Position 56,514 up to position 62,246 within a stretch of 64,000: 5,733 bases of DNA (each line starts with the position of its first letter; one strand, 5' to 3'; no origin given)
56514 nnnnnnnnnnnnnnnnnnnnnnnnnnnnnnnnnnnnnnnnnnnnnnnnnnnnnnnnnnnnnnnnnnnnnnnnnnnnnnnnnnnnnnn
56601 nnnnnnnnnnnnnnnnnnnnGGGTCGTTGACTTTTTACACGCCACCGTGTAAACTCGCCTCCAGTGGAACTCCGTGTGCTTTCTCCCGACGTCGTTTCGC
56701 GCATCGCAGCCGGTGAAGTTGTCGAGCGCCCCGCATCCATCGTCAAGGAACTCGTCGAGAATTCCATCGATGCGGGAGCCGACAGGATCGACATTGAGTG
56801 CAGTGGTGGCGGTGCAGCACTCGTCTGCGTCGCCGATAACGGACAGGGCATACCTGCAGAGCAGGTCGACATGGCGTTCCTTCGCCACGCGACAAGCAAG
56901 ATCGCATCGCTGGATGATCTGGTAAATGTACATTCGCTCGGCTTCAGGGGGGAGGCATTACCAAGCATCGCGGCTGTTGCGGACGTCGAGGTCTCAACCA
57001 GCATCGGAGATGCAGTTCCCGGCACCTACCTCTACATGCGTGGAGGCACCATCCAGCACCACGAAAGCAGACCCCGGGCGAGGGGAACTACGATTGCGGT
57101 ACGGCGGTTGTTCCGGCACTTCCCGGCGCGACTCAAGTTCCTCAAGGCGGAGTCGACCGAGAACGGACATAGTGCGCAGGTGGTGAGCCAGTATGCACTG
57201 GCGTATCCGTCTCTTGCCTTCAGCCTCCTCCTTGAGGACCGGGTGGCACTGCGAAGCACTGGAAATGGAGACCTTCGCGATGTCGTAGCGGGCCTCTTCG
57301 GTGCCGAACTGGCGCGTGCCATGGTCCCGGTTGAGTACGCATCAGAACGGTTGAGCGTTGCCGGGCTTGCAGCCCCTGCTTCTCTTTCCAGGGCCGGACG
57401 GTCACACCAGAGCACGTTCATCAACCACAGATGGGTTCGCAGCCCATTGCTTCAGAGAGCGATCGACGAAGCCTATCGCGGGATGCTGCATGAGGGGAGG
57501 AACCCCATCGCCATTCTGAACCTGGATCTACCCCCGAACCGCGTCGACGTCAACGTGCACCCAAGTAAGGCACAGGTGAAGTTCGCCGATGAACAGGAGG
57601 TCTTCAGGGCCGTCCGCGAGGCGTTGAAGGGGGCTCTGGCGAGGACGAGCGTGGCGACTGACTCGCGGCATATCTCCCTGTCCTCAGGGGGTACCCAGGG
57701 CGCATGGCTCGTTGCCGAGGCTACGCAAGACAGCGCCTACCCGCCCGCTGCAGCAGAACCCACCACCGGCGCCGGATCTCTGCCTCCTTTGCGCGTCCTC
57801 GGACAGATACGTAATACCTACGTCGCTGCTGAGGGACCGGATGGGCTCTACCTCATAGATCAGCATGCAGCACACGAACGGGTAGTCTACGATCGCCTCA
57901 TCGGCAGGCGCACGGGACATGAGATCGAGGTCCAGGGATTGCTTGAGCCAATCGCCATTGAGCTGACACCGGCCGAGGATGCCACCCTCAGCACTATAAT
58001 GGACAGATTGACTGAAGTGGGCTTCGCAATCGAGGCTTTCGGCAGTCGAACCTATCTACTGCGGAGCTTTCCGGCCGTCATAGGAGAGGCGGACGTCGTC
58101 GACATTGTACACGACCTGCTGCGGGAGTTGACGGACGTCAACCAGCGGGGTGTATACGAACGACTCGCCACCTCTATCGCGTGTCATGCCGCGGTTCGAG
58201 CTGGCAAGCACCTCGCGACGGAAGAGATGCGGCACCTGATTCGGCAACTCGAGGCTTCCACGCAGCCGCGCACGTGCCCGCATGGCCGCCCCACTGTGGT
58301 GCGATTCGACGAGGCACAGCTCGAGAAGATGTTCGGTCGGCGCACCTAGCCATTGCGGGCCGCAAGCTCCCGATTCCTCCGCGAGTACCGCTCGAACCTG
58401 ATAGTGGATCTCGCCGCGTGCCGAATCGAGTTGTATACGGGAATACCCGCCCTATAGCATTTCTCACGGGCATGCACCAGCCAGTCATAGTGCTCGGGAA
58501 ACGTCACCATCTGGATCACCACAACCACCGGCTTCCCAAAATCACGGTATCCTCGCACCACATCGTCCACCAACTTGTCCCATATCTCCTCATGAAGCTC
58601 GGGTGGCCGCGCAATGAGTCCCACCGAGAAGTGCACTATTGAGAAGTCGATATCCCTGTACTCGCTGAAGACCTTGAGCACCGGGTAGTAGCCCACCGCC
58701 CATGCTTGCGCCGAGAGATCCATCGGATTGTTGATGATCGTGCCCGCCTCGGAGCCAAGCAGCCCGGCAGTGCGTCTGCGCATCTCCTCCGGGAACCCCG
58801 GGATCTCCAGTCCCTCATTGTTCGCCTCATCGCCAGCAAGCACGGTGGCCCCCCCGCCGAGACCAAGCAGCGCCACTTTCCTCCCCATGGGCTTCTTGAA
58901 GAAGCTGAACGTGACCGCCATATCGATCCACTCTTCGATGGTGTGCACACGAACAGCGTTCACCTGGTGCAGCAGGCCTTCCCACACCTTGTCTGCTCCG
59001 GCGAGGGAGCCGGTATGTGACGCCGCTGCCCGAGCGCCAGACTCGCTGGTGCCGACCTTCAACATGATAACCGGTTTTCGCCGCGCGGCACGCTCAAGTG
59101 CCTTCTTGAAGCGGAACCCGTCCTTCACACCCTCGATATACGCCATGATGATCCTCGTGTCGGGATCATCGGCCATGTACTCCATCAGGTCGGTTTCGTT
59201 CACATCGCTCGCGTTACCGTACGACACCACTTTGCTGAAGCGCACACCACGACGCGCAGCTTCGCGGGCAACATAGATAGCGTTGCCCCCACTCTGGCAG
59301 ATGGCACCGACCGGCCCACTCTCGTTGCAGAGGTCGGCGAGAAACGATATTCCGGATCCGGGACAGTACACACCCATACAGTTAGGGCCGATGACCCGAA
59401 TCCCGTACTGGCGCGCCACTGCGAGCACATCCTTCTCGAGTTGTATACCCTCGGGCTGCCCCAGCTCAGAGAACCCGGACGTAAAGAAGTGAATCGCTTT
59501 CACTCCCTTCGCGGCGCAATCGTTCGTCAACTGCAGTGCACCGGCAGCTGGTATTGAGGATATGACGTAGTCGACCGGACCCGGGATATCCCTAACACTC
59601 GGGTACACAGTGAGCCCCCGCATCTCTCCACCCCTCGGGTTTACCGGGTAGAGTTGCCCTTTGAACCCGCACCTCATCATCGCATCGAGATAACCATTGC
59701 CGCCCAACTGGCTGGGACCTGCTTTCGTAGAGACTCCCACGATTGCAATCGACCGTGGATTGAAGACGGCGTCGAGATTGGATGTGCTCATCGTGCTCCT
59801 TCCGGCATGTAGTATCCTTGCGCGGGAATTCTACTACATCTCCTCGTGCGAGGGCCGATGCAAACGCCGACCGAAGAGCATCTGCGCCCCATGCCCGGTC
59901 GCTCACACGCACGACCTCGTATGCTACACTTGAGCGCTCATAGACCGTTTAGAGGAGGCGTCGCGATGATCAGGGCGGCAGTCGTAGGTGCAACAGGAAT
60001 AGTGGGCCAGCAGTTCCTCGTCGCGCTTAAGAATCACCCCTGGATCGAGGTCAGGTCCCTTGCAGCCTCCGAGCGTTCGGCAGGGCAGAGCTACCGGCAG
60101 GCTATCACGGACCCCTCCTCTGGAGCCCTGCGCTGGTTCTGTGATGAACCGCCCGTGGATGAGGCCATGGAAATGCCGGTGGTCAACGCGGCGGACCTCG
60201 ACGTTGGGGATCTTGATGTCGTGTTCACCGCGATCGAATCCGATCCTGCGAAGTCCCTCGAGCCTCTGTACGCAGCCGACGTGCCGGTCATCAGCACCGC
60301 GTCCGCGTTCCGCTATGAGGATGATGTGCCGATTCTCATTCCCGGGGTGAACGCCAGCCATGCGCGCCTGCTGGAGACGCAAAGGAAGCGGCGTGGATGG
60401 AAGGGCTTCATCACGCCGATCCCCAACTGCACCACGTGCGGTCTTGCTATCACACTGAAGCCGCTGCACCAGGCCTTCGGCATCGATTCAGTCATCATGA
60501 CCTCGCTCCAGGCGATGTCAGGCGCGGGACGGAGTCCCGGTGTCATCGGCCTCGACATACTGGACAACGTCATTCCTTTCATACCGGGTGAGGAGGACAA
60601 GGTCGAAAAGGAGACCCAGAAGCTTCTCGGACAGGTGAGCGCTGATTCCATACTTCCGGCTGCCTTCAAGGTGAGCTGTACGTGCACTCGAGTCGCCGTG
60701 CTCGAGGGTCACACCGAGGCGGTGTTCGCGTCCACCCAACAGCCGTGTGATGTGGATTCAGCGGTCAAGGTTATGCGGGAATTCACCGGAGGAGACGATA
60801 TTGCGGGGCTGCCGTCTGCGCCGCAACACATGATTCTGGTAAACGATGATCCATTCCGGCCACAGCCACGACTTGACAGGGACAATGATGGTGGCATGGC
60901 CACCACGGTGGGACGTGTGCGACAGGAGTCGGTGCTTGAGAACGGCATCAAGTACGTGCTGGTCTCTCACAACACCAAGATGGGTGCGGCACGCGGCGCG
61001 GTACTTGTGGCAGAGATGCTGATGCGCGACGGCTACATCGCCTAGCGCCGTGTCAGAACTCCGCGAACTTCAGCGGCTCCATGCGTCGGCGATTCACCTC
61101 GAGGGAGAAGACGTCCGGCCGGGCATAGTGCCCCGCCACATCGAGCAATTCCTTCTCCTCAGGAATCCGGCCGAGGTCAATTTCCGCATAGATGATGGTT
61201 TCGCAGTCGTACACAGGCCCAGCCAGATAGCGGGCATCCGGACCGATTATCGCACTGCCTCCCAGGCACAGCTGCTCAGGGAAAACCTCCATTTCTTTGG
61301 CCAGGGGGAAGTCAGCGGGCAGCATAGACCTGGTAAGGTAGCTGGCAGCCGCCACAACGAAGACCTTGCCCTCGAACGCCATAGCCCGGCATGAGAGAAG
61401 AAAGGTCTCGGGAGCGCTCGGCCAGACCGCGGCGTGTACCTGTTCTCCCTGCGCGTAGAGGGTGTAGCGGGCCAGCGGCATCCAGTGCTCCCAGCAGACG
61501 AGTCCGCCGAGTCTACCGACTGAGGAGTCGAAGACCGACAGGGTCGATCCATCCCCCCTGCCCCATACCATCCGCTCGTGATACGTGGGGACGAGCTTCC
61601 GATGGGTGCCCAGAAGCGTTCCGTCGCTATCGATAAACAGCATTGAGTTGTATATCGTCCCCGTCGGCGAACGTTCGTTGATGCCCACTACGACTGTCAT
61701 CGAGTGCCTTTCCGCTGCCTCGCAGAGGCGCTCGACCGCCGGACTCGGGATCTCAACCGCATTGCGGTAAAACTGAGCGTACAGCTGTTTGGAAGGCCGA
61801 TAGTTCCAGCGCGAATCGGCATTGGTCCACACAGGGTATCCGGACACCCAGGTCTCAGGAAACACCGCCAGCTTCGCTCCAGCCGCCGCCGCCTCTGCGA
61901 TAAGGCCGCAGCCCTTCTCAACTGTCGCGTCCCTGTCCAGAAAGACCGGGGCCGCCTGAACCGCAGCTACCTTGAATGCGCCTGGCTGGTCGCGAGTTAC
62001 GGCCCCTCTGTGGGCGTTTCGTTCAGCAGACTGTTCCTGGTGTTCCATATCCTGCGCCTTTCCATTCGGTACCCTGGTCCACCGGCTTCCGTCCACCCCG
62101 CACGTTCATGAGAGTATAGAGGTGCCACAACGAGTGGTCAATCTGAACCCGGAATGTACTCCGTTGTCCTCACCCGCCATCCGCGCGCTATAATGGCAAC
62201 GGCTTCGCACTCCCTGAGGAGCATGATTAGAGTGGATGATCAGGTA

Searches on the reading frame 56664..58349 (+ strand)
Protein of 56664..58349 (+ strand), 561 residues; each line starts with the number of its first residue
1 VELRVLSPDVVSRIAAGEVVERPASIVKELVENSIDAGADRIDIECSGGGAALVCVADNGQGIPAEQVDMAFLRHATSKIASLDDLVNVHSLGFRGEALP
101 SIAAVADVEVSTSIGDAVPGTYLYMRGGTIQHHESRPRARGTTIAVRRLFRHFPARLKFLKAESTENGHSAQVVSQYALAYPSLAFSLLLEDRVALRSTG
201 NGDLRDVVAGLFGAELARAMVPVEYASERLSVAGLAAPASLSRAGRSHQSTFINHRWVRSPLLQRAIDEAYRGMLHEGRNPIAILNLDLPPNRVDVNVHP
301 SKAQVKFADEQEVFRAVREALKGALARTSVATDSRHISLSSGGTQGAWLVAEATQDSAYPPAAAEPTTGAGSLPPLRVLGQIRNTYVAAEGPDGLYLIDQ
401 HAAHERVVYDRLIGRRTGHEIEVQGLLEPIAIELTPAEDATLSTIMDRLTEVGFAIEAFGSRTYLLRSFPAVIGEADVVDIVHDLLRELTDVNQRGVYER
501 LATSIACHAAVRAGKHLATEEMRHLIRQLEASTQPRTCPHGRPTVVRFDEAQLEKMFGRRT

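Call 55: search_protein_families(library=pfam, proteins=[window:56664-58349:+], max_evalue=0.00001)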
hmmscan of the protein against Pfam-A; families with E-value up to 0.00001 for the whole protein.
window:56664-58349:+ (561 aa): 4 families
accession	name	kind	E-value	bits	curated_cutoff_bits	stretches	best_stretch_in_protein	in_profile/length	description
PF08676.16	MutL_C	-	3.7e-37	127.6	25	1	379-517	1-142/142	MutL C terminal dimerisation domain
PF01119.25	DNA_mis_repair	-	7.3e-37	126.1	26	1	209-325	2-118/119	DNA mismatch repair protein, C-terminal domain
PF13589.12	HATPase_c_3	-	1.2e-08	35.5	25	1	24-81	4-62/137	Histidine kinase-, DNA gyrase B-, and HSP90-like ATPase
PF02518.31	HATPase_c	-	2.9e-08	34.6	26.4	1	21-77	4-63/111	Histidine kinase-, DNA gyrase B-, and HSP90-like ATPase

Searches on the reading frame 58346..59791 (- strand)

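Call 55: search_protein_families(library=pfam, proteins=[window:58346-59791:-], max_evalue=0.00001)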
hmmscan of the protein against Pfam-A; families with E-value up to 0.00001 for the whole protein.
window:58346-59791:- (481 aa): 3 families
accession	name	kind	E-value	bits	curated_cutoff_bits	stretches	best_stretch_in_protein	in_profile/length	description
PF13607.11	Succ_CoA_lig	-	4.4e-49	166.2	27.4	1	159-295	2-138/138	Succinyl-CoA ligase like flavodoxin domain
PF13380.12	CoA_binding_2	-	1.9e-19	70.6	22.8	1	13-142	1-114/116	CoA binding domain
PF02629.25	CoA_binding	-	1.9e-11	45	22.3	1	12-106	3-97/97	CoA binding domain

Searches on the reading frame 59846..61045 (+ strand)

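Call 55: search_protein_families(library=pfam, proteins=[window:59846-61045:+], max_evalue=0.00001)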
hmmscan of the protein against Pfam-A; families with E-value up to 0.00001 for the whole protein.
window:59846-61045:+ (399 aa): 2 families
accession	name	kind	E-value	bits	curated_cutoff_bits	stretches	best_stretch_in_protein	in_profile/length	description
PF02774.23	Semialdhyde_dhC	-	6.1e-36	124.7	26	1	204-377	1-182/184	Semialdehyde dehydrogenase, dimerisation domain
PF01118.30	Semialdhyde_dh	-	1.1e-23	84.3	26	1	43-173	1-118/121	Semialdehyde dehydrogenase, NAD binding domain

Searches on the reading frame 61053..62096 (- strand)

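Call 55: search_protein_families(library=pfam, proteins=[window:61053-62096:-], max_evalue=0.00001)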
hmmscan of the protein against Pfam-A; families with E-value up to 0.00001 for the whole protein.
window:61053-62096:- (347 aa): 1 family
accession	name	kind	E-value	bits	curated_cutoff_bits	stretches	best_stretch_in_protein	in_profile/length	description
PF00795.27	CN_hydrolase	-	1.4e-53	182.3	23.2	1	42-311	1-251/256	Carbon-nitrogen hydrolase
